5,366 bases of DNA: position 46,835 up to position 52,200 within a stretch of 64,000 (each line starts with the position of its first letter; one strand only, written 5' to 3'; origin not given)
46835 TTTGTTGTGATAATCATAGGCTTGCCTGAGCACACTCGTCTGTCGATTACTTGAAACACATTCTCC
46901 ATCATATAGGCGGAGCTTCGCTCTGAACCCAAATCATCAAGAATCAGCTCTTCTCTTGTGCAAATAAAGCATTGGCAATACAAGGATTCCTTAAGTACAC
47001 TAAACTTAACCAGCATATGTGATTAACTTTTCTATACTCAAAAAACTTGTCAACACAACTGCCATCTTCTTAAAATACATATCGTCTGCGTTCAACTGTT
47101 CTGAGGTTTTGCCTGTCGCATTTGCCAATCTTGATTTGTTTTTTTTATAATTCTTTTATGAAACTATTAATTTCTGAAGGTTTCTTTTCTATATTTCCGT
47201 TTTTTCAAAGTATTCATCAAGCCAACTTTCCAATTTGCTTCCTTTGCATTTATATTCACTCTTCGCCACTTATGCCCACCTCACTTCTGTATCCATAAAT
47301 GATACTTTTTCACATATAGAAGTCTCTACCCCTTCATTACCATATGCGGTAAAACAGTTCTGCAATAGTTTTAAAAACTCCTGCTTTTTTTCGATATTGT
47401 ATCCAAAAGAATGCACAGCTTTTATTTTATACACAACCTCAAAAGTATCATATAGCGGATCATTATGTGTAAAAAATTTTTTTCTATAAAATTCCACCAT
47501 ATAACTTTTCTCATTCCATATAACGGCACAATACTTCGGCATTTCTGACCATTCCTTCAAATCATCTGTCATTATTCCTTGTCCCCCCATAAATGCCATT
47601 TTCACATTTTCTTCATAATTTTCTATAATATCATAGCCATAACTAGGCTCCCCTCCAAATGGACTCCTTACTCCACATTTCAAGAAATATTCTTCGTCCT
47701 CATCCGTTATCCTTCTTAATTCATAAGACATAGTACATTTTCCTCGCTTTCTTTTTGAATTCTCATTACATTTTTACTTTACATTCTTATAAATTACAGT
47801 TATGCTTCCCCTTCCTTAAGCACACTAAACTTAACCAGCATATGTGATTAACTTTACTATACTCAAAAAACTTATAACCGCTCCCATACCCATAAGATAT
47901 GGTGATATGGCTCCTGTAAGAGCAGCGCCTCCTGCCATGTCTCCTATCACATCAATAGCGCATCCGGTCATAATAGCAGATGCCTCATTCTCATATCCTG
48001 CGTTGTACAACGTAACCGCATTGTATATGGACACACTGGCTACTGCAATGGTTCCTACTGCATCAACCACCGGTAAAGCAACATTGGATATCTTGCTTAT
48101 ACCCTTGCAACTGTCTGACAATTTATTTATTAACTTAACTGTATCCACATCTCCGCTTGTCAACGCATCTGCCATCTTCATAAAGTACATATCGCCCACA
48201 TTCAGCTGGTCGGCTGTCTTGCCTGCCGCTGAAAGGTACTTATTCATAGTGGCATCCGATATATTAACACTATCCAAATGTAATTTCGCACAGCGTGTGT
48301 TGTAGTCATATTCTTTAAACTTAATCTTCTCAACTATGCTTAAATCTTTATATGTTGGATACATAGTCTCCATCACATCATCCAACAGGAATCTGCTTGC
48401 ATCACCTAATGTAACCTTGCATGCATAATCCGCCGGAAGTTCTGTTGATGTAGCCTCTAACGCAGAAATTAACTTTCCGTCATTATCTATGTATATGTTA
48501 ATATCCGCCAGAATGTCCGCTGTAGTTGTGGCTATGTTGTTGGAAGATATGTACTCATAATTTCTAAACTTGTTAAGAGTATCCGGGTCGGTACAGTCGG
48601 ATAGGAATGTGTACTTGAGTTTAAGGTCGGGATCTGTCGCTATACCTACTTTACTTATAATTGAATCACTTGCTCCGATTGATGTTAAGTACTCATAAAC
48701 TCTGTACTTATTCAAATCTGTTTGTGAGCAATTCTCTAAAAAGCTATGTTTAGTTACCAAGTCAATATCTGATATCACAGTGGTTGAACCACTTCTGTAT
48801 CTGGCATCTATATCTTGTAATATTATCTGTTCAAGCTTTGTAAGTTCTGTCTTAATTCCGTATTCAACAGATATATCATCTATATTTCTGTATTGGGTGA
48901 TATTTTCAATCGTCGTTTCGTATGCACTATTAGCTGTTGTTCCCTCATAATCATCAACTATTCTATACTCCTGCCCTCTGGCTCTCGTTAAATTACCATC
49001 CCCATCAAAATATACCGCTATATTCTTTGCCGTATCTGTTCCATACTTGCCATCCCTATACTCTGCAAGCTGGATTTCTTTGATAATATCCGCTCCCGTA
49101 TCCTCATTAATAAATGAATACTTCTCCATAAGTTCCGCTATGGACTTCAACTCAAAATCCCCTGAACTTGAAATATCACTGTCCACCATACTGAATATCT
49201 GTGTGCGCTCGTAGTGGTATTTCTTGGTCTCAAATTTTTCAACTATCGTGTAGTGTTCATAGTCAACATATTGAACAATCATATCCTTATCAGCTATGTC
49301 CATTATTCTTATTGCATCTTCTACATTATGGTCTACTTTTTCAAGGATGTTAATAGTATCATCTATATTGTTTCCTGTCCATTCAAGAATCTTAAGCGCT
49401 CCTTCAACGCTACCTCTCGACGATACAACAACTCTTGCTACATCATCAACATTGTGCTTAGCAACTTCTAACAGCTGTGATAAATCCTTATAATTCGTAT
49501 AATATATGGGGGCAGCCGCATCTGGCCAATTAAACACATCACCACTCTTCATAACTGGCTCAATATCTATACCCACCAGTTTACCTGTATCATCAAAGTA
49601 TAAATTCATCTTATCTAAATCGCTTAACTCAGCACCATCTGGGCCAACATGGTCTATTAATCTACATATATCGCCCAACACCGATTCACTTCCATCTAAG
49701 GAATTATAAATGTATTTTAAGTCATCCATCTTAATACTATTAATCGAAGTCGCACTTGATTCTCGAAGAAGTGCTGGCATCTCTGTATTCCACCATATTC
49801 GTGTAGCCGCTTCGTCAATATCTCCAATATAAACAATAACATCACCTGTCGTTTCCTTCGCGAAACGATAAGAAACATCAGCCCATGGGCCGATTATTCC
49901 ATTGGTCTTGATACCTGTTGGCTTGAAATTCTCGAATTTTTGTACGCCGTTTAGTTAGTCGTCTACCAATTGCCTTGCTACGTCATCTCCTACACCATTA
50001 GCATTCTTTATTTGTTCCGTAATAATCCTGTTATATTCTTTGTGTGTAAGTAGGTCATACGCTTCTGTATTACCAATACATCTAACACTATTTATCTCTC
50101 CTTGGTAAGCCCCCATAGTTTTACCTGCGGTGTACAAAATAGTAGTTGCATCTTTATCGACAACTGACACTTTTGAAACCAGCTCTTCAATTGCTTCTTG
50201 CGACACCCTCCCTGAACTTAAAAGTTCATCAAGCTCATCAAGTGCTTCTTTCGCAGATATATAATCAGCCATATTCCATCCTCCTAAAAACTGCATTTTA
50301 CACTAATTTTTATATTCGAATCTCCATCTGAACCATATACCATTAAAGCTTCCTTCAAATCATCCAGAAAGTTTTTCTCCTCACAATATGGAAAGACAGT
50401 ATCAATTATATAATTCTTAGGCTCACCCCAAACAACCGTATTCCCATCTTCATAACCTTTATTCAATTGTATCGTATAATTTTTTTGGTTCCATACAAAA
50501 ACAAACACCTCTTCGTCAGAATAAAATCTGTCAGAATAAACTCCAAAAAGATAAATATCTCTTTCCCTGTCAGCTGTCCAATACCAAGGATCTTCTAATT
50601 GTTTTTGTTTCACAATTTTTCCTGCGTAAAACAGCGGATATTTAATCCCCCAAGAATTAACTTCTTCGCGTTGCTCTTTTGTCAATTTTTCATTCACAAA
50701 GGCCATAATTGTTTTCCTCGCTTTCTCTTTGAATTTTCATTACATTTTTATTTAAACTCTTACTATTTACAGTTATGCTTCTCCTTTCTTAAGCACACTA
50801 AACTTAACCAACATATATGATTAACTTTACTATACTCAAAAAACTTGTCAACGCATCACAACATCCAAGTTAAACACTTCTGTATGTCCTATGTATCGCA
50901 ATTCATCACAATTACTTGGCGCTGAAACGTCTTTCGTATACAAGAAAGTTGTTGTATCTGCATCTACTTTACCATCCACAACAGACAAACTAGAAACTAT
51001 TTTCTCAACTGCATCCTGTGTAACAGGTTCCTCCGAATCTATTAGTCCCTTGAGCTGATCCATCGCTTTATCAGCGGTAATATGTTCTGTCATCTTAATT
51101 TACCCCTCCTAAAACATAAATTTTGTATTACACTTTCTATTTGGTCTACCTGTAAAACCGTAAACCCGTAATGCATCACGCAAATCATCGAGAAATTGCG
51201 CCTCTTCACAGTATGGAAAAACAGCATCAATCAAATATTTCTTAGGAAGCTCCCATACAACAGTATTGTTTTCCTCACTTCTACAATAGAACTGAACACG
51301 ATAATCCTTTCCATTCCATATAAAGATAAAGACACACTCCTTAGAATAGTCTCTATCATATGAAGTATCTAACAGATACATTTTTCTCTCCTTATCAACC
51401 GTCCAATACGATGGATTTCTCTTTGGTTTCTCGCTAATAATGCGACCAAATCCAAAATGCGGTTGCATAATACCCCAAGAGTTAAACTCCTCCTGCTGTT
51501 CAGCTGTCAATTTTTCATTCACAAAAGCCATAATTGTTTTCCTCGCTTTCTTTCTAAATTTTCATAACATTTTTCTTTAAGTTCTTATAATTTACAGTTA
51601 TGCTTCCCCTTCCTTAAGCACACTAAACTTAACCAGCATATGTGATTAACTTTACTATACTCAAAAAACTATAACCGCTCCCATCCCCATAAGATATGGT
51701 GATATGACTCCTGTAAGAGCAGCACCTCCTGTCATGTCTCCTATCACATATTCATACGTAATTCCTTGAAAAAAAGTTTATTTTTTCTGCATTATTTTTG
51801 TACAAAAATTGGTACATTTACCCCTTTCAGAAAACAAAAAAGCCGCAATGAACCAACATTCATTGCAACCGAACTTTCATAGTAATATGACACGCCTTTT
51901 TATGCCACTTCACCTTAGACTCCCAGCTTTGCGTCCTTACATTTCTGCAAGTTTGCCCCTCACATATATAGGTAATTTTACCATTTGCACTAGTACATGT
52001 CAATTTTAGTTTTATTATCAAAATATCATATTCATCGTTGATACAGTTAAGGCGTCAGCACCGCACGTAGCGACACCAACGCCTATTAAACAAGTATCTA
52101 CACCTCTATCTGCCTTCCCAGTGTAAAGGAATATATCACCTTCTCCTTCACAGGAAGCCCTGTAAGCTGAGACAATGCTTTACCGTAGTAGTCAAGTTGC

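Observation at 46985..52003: Riboswitch-headed tandem array of three [small protein, then large ARC-like/glycine-zipper protein] units in an AT-rich island between addAB and prfC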

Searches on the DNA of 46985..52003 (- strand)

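Call 97: search_dna_similar(query=window:46985-52003:-, collection=plasmids, mode=near, max_rows=5)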
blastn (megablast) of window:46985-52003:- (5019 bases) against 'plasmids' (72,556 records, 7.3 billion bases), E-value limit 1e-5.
No match.

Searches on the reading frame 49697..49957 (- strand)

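Call 82: find_related_loci(query=A7, collection=metagenome_contigs, flank=7000)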
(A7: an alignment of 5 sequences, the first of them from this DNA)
Query A7 (87 aa) in metagenome_contigs; peptide patterns used: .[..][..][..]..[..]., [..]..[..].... (x = any residue, [..] = any of these).
600 stretches matched a pattern (row limit reached: there are more); 2 encode a relative of the query (tblastn E <= 1e-3); 2 distinct loci.
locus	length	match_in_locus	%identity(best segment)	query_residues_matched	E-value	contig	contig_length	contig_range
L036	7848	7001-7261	64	1-87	6e-41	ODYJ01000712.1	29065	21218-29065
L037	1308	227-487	56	1-87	8e-37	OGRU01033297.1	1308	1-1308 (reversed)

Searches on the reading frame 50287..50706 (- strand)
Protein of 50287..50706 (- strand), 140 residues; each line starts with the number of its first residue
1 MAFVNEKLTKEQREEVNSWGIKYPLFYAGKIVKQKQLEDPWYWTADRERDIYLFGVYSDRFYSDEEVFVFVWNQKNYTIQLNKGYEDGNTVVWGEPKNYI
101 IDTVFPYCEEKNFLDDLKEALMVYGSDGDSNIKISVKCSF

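Call 5: search_protein_families(library=pfam, proteins=[window:50287-50706:-], max_evalue=0.1)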
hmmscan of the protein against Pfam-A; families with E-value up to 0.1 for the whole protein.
window:50287-50706:- (140 aa): 0 families

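Call 6: search_protein_families(library=ncbifam, proteins=[window:50287-50706:-], max_evalue=0.1)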
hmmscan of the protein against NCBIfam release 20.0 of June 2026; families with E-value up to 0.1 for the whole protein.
window:50287-50706:- (140 aa): 0 families

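Call 7: search_protein_families(library=padloc, proteins=[window:50287-50706:-], max_evalue=0.1)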
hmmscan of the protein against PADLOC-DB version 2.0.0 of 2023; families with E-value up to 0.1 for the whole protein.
window:50287-50706:- (140 aa): 0 families

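Call 54: predict_structure(alignment_id=A5)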
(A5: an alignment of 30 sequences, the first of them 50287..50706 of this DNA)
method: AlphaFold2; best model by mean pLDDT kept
length: 140 residues; sequences in the alignment: 30
mean_pLDDT: 90.0   pTM: 0.86
mean pLDDT of the five models: 90.0, 89.3, 88.4, 88.3, 88.2
residues with pLDDT >= 90: 95; 70-90: 40; 50-70: 5; < 50: 0
segments of 3 or more residues with pLDDT < 50: none
pLDDT, mean of each block of 10 residues (from residue 1): 89 94 87 90 93 86 92 94 91 93 88 95 85 83
secondary structure, 60 per line:
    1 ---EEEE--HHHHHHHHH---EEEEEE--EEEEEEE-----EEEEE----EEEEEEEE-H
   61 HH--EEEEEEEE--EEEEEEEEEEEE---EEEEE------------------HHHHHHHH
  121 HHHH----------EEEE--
elements in order: E4-7 H10-18 E22-27 E30-36 E42-46 E51-58 E65-72 E75-86 E90-94 H113-124 E135-138

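Call 58: fold_search(model_id=the predicted structure, library=pdb)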
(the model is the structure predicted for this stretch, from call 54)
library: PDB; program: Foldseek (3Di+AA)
matches with E <= 10: 282; with E <= 0.001: 0
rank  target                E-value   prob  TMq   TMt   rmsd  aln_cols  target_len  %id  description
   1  3m7f_A                5.6e-01  0.13  0.25  0.30  11.9       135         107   12  Crystal structure of the Nedd4 C2/Grb10 SH2 complex (released 2010-10-27)
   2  5u1q_A                6.3e-01  0.20  0.23  0.30   8.5        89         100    9  Grb7-SH2 with bicyclic peptide inhibitor (released 2017-11-15)
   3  6z00_A                6.7e-01  0.09  0.24  0.23   8.1       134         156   11  Arabidopsis thaliana Naa50 in complex with bisubstrate analogue CoA-Ac-MVNAL (released 2020-12-30)
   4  2aug_B                7.1e-01  0.08  0.21  0.26  13.5       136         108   11  Crystal structure of the Grb14 SH2 domain (released 2005-11-01)
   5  5u1q_D                9.1e-01  0.16  0.23  0.30   8.5        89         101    9  Grb7-SH2 with bicyclic peptide inhibitor (released 2017-11-15)
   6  6e8h                  1.2e+00  0.07  0.23  0.21   9.9        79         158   14  Legionella Longbeachae LeSH (Llo2327) (released 2018-11-14)
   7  4k45_A                1.5e+00  0.12  0.21  0.28   9.1        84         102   12  Auto-inhibition and phosphorylation-induced activation of PLC-gamma isozymes (released 2013-06-26)
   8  5trm_E                1.5e+00  0.08  0.23  0.21   5.2        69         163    9  Crystal structure of human GCN5 histone acetyltransferase domain (released 2017-12-06)
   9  3t90                  1.5e+00  0.07  0.22  0.22   6.7        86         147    9  Crystal structure of glucosamine-6-phosphate N-acetyltransferase from Arabidopsis thaliana (released 2012-04-11)
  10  5trm_C                1.6e+00  0.08  0.24  0.22   5.1        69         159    9  Crystal structure of human GCN5 histone acetyltransferase domain (released 2017-12-06)
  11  2aug_A                1.6e+00  0.06  0.18  0.22   8.7        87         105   11  Crystal structure of the Grb14 SH2 domain (released 2005-11-01)
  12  1mwr_B                1.6e+00  0.05  0.17  0.05   4.2        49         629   20  Structure of SeMet Penicillin binding protein 2a from methicillin resistant Staphylococcus aureus strain 27r (trigonal (released 2002-11-06)
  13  8h2d_B                1.6e+00  0.04  0.19  0.19  11.8       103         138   11  The hypothetical protein from Mycobacterium tuberculosis mutant - E47A (released 2023-09-06)
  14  5trm_J                1.7e+00  0.16  0.27  0.24   4.7        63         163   10  Crystal structure of human GCN5 histone acetyltransferase domain (released 2017-12-06)
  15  5eeq_B                1.7e+00  0.09  0.18  0.23   3.2        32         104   16  Grb7 SH2 with the G7-B1 bicyclic peptide inhibitor (released 2016-06-15)
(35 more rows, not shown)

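Call 96: search_protein_families(library=pfam, alignment_id=A5, max_evalue=1)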
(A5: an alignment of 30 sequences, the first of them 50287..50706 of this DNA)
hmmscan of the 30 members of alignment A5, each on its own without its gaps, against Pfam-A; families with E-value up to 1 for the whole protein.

A. member 1, window:50287-50706:- (140 aa): 0 families

B. families by the number of members that match (of 30 scanned): 8 families
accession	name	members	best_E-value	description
PF06760.16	DUF1221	4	0.082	Protein of unknown function (DUF1221)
PF24903.1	OB_MEIOB_N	3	0.0099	MEIOB, N-terminal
PF03089.20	RAG2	2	0.028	Recombination activating protein 2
PF21804.3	Transposase_29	2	0.035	Transposase protein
PF23184.1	WD40_CFAP43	1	0.054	CFAP43, WD40 domain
PF25266.1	DUF7865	1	0.1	Domain of unknown function (DUF7865)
PF00626.27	Gelsolin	1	0.19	Gelsolin repeat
PF22965.1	INTS7_C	1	0.31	Integrator complex subunit 7, C-terminal domain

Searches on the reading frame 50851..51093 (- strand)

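Call 5: search_protein_families(library=pfam, proteins=[window:50851-51093:-], max_evalue=0.1)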
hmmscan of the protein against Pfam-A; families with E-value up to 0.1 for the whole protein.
window:50851-51093:- (81 aa): 1 family
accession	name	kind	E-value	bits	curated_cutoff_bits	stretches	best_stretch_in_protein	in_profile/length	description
PF09211.15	DUF1958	-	0.022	15.3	24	1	34-59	33-58/63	Domain of unknown function (DUF1958)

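Call 6: search_protein_families(library=ncbifam, proteins=[window:50851-51093:-], max_evalue=0.1)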
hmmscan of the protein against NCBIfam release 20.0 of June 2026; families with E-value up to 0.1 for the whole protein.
window:50851-51093:- (81 aa): 0 families

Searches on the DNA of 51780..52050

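Call 61: search_rna_families(source=window, start=51780, end=52050, threshold=gathering, show_alignments=1)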
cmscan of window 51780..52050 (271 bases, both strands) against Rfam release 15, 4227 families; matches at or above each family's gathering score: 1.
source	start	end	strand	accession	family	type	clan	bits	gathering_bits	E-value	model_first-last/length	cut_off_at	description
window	51861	51967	-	RF01051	c-di-GMP-I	Cis-reg; riboswitch;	CL00126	59.9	35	1.4e-11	1-87/87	no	c-di-GMP-I riboswitch aptamer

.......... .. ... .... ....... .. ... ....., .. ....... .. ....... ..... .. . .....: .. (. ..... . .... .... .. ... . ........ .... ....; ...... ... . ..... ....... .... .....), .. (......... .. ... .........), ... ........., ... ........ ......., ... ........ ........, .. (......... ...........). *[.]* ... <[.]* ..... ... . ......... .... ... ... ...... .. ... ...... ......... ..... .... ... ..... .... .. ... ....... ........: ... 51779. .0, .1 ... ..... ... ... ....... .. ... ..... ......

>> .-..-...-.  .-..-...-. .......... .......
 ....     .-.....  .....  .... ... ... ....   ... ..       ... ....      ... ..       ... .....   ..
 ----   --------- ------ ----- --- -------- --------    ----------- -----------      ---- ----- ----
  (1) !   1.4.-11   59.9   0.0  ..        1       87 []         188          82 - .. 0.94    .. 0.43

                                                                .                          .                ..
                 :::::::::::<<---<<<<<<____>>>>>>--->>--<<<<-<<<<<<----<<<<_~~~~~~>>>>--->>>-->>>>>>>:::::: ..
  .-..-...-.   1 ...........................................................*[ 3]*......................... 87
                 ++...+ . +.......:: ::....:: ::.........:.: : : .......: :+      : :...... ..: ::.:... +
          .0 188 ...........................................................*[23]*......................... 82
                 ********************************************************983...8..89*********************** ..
